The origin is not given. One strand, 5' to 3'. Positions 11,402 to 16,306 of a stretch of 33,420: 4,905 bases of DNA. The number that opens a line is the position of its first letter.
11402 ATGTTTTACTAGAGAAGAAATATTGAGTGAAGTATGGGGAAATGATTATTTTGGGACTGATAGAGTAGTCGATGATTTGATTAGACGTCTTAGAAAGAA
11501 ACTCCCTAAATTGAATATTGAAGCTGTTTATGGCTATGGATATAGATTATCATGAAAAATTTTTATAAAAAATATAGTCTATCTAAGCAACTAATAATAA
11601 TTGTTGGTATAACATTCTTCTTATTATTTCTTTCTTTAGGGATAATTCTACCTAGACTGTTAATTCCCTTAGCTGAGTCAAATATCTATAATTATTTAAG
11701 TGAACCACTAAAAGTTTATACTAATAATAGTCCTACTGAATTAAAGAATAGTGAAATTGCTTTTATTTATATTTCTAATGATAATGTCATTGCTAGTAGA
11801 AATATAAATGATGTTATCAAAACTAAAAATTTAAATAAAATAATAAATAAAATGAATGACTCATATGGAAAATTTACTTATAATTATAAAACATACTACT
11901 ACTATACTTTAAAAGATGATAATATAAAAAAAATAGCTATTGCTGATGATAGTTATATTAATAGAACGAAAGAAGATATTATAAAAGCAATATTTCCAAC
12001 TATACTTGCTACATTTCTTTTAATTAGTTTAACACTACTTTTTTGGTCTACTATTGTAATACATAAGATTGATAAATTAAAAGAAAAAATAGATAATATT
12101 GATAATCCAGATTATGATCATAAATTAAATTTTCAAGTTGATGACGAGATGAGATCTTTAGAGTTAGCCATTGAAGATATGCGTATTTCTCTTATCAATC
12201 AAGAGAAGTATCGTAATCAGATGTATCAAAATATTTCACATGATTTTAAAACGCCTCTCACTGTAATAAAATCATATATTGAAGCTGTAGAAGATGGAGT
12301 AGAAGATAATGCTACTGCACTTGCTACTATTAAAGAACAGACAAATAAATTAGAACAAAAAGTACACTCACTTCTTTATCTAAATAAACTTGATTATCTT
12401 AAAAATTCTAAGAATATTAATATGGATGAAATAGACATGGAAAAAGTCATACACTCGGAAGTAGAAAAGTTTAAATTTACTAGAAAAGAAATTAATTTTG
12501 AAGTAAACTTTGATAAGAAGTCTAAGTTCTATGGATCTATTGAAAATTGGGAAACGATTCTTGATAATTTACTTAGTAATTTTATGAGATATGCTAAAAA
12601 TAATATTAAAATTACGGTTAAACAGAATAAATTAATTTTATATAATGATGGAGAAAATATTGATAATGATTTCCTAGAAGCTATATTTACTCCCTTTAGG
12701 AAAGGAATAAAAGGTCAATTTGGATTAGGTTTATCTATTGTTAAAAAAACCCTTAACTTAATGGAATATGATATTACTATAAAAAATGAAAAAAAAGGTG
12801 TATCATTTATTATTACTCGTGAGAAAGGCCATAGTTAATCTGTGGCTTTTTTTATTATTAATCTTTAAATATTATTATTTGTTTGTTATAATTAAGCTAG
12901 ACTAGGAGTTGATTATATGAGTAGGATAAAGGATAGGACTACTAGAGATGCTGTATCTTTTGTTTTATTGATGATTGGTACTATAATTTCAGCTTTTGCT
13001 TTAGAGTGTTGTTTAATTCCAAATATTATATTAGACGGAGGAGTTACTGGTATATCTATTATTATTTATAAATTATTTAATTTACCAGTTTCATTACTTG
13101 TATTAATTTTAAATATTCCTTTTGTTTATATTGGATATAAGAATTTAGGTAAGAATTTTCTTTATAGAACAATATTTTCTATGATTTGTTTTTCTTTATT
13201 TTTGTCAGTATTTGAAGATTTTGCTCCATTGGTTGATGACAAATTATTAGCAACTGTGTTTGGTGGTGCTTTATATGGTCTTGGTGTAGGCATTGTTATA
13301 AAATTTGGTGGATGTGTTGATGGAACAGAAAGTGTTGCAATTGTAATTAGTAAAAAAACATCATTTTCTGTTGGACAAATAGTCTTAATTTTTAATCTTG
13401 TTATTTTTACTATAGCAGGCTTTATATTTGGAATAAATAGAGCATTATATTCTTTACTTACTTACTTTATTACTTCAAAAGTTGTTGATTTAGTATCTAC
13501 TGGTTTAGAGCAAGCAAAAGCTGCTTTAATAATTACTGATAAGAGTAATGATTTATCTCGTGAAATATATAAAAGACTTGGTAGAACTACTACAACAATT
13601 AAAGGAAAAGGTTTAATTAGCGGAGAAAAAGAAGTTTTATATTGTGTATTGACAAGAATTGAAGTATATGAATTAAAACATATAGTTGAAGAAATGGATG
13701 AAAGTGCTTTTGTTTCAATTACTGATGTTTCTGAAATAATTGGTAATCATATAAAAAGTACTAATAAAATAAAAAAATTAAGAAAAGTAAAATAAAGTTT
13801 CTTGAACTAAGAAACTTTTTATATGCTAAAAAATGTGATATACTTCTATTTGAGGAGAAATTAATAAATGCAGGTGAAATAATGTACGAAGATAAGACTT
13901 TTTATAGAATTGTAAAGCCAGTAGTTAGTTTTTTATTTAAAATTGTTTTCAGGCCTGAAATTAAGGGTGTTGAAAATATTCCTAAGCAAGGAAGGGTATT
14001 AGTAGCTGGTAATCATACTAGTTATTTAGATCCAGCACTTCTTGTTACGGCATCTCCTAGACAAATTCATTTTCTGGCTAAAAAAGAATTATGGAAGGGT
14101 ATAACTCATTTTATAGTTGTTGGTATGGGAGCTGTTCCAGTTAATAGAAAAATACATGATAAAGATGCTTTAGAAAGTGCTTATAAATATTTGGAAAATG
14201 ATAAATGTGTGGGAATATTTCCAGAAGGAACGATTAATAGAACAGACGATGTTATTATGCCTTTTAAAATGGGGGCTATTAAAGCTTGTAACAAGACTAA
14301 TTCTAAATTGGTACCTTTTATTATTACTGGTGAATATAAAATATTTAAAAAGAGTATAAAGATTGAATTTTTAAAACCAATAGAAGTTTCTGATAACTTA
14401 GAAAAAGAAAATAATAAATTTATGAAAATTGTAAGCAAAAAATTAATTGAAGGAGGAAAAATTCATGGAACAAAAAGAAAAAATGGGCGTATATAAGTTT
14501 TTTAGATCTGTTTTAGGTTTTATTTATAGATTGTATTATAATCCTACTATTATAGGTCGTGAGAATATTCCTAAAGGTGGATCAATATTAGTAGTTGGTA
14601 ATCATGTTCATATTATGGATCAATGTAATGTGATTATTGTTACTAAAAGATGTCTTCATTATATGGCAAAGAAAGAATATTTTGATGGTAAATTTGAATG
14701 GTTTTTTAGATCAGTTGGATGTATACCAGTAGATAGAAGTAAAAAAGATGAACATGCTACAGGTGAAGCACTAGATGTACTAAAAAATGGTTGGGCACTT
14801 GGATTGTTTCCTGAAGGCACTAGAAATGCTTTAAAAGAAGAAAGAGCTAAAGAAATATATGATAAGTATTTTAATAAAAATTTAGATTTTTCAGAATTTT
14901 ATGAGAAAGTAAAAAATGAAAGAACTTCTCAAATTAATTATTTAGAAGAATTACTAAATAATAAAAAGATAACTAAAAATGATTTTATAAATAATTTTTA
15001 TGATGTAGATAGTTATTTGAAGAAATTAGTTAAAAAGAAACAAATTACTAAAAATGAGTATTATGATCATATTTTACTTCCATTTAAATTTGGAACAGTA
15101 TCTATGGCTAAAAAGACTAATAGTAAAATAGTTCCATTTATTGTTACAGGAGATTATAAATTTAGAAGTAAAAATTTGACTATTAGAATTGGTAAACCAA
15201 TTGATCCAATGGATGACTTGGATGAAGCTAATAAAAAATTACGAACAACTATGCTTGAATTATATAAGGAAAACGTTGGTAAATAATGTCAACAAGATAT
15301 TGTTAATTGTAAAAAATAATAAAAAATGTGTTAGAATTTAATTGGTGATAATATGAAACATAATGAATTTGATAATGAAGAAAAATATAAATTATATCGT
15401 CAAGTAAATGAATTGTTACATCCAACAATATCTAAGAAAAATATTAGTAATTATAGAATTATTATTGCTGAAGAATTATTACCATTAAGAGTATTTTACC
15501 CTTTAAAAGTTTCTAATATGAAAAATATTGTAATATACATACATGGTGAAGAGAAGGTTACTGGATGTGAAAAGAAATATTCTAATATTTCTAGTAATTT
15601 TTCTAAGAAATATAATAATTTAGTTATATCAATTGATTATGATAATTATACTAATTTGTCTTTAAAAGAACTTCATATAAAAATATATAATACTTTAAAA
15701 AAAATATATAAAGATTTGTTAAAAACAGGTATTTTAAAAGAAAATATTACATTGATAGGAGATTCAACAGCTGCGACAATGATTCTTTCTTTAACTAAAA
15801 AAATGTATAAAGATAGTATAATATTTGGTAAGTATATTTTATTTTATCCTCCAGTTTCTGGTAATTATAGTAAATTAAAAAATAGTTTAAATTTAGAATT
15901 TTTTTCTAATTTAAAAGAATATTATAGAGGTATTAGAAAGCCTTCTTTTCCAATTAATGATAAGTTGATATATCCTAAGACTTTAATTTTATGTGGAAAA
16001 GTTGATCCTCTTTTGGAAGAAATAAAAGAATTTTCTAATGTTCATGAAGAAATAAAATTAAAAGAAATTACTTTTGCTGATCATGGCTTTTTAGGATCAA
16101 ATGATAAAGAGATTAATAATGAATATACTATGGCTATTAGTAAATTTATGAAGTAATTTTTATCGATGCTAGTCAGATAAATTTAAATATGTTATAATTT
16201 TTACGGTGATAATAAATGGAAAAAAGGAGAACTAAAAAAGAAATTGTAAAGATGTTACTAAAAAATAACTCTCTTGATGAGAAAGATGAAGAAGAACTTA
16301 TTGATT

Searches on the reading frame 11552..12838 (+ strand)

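Call 66: search_protein_families(library=pfam, proteins=[window:11552-12838:+], max_evalue=0.001)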
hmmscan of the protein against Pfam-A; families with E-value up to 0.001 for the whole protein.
window:11552-12838:+ (428 aa): 3 families
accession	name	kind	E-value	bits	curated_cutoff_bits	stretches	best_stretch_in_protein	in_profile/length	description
PF00512.31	HisKA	-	1.1e-12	48.2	26.9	1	221-281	2-64/66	His Kinase A (phospho-acceptor) domain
PF02518.31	HATPase_c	-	3.9e-12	47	26.4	1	334-422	7-106/111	Histidine kinase-, DNA gyrase B-, and HSP90-like ATPase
PF00672.30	HAMP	-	0.00092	19.9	25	0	170-214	7-51/53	HAMP domain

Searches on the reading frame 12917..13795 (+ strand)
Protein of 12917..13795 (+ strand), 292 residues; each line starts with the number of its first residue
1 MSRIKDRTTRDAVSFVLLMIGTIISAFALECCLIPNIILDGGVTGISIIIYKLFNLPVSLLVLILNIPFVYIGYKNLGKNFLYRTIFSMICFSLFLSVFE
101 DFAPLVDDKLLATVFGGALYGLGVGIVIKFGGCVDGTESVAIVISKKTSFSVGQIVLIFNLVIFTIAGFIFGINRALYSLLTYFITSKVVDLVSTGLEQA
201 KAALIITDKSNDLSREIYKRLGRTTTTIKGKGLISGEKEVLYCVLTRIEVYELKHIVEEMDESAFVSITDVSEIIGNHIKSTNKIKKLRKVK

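Call 66: search_protein_families(library=pfam, proteins=[window:12917-13795:+], max_evalue=0.001)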
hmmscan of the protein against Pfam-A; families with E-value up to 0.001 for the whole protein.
window:12917-13795:+ (292 aa): 2 families
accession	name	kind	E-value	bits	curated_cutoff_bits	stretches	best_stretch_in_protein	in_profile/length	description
PF02588.21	YitT_membrane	-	1.3e-66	224.3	24.3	1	15-217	2-204/205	Uncharacterised 5xTM membrane BCR, YitT family COG1284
PF10035.14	DUF2179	-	3.9e-18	65.5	22.8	1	223-276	1-55/55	Uncharacterized protein conserved in bacteria (DUF2179)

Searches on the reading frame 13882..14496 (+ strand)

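Call 66: search_protein_families(library=pfam, proteins=[window:13882-14496:+], max_evalue=0.001)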
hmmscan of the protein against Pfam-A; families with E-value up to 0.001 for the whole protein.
window:13882-14496:+ (204 aa): 1 family
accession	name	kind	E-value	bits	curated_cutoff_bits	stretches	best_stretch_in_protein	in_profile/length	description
PF01553.26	Acyltransferase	-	5.6e-25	88.1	23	1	25-148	2-131/132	Acyltransferase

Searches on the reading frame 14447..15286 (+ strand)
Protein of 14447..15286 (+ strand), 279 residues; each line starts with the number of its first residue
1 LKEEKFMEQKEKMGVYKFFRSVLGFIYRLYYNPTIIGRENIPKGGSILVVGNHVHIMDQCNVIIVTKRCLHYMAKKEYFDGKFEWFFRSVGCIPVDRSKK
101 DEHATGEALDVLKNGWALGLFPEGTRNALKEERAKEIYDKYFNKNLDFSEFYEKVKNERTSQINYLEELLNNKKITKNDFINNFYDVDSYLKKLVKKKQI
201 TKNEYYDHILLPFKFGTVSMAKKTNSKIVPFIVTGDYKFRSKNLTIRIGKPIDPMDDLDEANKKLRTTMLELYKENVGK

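Call 66: search_protein_families(library=pfam, proteins=[window:14447-15286:+], max_evalue=0.001)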
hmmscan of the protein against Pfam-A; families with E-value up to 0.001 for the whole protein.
window:14447-15286:+ (279 aa): 1 family
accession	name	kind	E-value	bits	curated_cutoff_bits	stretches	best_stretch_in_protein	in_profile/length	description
PF01553.26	Acyltransferase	-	2e-21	76.6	23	1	34-233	3-131/132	Acyltransferase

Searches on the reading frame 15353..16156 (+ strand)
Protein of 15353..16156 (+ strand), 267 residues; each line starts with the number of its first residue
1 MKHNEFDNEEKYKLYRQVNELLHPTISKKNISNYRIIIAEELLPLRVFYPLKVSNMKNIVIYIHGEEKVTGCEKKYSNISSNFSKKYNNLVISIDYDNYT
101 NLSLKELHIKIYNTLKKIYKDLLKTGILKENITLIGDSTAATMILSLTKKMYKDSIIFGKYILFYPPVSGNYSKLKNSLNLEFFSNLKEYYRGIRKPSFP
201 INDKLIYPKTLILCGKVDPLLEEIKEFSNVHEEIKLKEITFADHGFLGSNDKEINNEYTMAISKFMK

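Call 66: search_protein_families(library=pfam, proteins=[window:15353-16156:+], max_evalue=0.001)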
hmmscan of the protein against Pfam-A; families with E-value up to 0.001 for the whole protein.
window:15353-16156:+ (267 aa): 1 family
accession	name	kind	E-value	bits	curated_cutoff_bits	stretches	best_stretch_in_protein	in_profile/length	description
PF07859.19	Abhydrolase_3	-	1.2e-07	32.1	25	1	60-229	1-187/210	alpha/beta hydrolase fold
